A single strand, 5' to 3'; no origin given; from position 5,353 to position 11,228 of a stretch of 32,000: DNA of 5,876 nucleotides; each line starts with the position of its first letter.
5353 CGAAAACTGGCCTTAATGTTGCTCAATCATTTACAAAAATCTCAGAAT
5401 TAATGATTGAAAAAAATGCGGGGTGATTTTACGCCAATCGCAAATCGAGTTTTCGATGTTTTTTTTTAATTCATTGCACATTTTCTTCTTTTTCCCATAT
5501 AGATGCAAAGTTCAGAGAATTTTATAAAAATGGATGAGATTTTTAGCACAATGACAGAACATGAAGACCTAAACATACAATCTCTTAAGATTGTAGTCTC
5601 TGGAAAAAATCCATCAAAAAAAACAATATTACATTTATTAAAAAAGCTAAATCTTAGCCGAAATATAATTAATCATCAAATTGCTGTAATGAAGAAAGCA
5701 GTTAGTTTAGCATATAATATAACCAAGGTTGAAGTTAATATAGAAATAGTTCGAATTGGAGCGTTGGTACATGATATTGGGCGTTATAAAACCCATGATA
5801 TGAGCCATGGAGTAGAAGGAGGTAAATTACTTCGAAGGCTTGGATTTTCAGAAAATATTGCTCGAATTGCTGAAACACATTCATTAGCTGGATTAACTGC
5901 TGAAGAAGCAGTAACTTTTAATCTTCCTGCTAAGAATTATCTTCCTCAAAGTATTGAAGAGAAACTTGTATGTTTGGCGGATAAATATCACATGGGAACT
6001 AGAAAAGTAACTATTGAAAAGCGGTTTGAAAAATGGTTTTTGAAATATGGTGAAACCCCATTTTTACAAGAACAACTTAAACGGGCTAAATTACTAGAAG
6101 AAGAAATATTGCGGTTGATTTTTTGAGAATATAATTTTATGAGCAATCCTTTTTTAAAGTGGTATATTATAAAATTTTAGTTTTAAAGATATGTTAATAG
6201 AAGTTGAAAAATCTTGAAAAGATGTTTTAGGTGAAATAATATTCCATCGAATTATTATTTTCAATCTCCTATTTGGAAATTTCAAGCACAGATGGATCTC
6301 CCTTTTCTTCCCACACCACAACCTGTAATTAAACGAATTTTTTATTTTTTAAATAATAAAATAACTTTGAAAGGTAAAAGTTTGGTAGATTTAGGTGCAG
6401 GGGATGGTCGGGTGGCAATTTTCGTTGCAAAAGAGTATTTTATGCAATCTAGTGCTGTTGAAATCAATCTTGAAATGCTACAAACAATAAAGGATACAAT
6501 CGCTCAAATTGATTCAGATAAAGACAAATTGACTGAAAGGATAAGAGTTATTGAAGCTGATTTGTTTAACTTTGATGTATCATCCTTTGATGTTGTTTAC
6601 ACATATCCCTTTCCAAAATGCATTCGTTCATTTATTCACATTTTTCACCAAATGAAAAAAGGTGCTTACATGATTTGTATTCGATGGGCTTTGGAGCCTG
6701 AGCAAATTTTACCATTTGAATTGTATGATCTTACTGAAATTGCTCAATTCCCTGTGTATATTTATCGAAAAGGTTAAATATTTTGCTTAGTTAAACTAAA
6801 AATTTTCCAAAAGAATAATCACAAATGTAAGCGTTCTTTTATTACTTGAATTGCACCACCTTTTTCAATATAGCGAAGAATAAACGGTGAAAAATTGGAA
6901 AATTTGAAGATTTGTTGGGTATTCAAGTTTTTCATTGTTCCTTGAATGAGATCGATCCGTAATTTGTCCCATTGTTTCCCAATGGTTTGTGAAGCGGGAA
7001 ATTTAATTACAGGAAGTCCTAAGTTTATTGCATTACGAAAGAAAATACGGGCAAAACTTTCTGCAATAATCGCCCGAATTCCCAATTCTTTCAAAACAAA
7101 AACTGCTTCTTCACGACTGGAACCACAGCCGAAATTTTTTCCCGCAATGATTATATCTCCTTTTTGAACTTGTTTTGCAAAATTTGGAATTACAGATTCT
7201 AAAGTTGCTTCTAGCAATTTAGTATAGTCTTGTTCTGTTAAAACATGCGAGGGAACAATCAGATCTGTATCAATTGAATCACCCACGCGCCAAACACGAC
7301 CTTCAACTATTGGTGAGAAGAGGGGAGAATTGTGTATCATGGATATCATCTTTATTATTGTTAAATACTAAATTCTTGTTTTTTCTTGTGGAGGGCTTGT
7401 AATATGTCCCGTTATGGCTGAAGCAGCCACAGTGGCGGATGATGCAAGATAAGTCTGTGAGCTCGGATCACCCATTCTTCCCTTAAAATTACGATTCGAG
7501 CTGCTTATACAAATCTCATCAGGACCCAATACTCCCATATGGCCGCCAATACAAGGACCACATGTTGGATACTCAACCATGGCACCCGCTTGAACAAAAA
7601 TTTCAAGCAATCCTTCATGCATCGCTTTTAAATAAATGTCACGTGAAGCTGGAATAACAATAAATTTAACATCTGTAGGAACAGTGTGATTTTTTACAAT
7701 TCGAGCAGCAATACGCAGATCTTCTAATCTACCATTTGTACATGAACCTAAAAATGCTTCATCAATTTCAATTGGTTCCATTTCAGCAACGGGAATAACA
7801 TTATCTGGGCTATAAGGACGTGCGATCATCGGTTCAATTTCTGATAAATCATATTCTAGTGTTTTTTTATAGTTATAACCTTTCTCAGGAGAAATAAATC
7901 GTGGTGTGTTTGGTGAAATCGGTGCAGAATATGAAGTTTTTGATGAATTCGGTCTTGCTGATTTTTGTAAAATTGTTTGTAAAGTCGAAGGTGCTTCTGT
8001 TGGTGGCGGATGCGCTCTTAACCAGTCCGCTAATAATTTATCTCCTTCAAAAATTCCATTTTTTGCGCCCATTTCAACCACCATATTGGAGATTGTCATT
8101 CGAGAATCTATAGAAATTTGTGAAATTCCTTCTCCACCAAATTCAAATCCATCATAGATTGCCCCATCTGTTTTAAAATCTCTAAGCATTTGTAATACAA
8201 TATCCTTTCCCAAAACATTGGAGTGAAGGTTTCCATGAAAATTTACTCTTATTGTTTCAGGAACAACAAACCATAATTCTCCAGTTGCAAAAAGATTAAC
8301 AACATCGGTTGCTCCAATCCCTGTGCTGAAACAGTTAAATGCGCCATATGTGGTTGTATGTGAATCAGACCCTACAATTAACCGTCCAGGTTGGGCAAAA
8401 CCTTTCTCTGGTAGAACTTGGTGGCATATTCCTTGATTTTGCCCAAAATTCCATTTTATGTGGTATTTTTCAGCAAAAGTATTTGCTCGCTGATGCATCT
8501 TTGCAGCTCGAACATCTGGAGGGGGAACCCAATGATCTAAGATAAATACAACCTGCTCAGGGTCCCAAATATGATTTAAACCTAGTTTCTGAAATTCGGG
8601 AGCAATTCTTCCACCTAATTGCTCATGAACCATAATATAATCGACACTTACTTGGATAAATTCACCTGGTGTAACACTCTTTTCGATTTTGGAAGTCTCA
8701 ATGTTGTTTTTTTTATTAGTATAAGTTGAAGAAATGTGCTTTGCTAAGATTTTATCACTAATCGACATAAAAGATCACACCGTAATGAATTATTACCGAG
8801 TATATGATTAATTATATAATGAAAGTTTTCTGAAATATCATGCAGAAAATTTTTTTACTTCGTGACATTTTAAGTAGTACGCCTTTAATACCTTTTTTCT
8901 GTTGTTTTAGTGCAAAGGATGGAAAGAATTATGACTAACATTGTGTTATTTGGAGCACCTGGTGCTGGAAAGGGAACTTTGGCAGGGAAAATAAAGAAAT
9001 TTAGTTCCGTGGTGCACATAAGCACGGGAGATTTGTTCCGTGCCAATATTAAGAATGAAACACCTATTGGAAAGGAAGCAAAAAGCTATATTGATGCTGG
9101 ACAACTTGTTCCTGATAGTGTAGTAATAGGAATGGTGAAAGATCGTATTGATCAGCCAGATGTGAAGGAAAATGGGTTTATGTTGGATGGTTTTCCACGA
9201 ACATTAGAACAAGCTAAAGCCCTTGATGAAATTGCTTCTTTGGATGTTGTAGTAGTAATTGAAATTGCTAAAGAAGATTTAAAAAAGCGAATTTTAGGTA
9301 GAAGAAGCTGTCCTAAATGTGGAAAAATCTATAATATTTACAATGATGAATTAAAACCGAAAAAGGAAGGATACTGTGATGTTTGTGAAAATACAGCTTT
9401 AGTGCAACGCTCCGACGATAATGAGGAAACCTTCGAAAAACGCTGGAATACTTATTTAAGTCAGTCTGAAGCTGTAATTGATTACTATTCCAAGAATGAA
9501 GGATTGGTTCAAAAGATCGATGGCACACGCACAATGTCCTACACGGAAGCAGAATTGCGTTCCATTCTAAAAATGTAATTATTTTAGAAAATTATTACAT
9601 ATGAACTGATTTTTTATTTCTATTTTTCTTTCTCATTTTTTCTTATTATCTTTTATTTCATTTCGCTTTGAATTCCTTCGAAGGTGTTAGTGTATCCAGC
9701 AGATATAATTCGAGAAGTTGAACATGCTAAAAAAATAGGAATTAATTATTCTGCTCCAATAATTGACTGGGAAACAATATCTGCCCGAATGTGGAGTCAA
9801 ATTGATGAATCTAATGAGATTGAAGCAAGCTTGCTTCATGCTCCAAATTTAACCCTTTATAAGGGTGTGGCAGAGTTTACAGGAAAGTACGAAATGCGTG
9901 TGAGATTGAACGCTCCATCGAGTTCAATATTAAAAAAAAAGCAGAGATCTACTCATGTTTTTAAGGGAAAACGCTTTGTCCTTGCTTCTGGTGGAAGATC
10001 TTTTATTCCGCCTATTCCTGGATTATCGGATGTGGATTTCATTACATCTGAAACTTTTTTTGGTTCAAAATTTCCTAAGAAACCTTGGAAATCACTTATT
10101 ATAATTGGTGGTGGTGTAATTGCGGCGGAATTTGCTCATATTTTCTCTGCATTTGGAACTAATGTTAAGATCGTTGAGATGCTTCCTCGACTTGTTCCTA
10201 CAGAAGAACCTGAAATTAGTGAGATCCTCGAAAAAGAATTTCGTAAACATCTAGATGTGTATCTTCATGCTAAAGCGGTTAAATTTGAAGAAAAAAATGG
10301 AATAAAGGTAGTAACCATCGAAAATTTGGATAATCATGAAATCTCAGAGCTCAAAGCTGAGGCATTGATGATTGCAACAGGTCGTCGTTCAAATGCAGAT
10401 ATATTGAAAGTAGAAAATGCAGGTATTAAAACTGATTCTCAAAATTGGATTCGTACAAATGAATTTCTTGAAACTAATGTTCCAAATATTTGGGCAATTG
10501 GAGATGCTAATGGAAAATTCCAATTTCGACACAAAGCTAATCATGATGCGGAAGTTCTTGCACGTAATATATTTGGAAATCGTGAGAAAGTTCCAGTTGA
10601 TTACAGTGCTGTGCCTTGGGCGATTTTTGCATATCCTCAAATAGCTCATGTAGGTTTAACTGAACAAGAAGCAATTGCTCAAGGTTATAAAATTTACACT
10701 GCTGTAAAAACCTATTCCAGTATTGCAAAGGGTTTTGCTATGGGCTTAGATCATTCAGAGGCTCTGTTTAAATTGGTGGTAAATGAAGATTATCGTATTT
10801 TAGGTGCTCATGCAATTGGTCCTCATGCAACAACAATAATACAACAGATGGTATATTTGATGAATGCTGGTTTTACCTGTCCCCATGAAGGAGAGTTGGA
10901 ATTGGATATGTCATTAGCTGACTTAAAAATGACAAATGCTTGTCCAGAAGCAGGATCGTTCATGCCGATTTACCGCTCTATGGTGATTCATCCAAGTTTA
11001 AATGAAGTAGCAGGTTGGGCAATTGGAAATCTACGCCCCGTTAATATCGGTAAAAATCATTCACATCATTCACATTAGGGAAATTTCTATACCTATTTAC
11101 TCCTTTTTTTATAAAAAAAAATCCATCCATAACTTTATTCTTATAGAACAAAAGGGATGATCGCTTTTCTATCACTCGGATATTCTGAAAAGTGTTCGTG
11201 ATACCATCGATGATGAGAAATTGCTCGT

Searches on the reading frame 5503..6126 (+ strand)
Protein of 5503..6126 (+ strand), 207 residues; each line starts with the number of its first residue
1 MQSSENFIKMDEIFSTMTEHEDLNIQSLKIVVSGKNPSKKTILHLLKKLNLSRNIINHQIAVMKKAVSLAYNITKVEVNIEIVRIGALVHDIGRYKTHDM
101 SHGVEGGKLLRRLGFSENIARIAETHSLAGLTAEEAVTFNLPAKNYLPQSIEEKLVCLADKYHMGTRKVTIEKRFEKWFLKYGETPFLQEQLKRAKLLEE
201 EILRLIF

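Call 33: search_protein_families(library=pfam, proteins=[window:5503-6126:+], max_evalue=0.001)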
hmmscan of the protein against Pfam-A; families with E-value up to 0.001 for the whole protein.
window:5503-6126:+ (207 aa): 1 family
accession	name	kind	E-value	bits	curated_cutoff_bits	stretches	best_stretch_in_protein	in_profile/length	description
PF01966.28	HD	-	9.4e-17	61.8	22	1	56-164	2-115/116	HD domain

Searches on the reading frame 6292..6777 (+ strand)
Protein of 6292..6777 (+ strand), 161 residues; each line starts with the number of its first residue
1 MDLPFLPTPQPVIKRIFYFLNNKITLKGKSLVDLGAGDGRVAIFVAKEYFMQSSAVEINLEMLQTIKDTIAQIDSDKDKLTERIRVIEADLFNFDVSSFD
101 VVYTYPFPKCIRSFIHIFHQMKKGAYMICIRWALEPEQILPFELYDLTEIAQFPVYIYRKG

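Call 33: search_protein_families(library=pfam, proteins=[window:6292-6777:+], max_evalue=0.001)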
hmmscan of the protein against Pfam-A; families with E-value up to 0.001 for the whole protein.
window:6292-6777:+ (161 aa): 7 families
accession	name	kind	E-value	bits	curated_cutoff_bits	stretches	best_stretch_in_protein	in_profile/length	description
PF13649.12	Methyltransf_25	-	1.3e-05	26.2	27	1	32-104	2-70/97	Methyltransferase domain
PF13847.12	Methyltransf_31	-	2.7e-05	24.4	27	1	27-129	3-109/145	Methyltransferase domain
PF13489.12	Methyltransf_23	-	9.9e-05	22.6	27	1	25-135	20-122/164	Methyltransferase domain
PF08241.18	Methyltransf_11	-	0.00015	22.8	21.2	1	32-104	1-66/95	Methyltransferase domain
PF08242.18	Methyltransf_12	-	0.00021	22.4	30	1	32-105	1-72/98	Methyltransferase domain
PF00398.26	RrnaAD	-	0.00021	20.9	24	1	10-101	16-95/263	Ribosomal RNA adenine dimethylase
PF05175.20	MTS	-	0.00051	20.2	23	1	27-121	31-122/170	Methyltransferase small domain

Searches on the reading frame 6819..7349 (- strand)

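Call 33: search_protein_families(library=pfam, proteins=[window:6819-7349:-], max_evalue=0.001)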
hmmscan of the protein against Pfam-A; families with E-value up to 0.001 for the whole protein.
window:6819-7349:- (176 aa): 1 family
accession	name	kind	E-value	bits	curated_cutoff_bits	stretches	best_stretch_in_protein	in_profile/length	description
PF00694.25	Aconitase_C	-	1.1e-19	71.5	22.8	1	55-118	63-129/131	Aconitase C-terminal domain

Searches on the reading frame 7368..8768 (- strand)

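Call 33: search_protein_families(library=pfam, proteins=[window:7368-8768:-], max_evalue=0.001)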
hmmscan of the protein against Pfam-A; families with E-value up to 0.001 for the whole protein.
window:7368-8768:- (466 aa): 1 family
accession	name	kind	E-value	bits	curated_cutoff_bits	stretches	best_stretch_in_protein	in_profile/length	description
PF00330.25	Aconitase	-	4.1e-97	326.5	28.7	2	42-331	20-307/463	Aconitase family (aconitate hydratase)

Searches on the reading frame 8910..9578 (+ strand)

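Call 3: search_protein_families(library=pfam, proteins=[window:8910-9578:+], max_evalue=0.01)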
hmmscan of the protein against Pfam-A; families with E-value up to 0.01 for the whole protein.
window:8910-9578:+ (222 aa): 4 families
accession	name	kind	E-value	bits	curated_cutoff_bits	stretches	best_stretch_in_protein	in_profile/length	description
PF00406.28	ADK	-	6.5e-50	169.6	26.8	1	13-196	1-149/151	Adenylate kinase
PF13207.12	AAA_17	-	1.3e-25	90.7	27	1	14-132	1-123/136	AAA domain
PF05191.20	ADK_lid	-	3.7e-13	49.6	26.6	1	131-169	1-36/36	Adenylate kinase, active site lid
PF13238.12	AAA_18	-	0.00064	20.6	29.4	1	11-136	1-116/128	AAA domain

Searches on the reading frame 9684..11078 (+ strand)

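Call 3: search_protein_families(library=pfam, proteins=[window:9684-11078:+], max_evalue=0.01)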
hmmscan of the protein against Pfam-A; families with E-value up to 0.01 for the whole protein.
window:9684-11078:+ (464 aa): 5 families
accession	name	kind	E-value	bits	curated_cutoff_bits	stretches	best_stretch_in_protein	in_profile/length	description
PF07992.20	Pyr_redox_2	-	1.9e-42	146.1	26.1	1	60-287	65-289/291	Pyridine nucleotide-disulphide oxidoreductase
PF02852.28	Pyr_redox_dim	-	1e-18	67.9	25.3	1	310-399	1-89/110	Pyridine nucleotide-disulphide oxidoreductase, dimerisation domain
PF00070.33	Pyr_redox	-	4.2e-16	59.7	22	1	138-212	2-79/82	Pyridine nucleotide-disulphide oxidoreductase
PF13738.12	Pyr_redox_3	-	3.5e-07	30.2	30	1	128-273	157-305/305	Pyridine nucleotide-disulphide oxidoreductase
PF13434.12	Lys_Orn_oxgnase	-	0.0011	18.6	21.3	0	85-165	138-220/339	L-lysine 6-monooxygenase/L-ornithine 5-monooxygenase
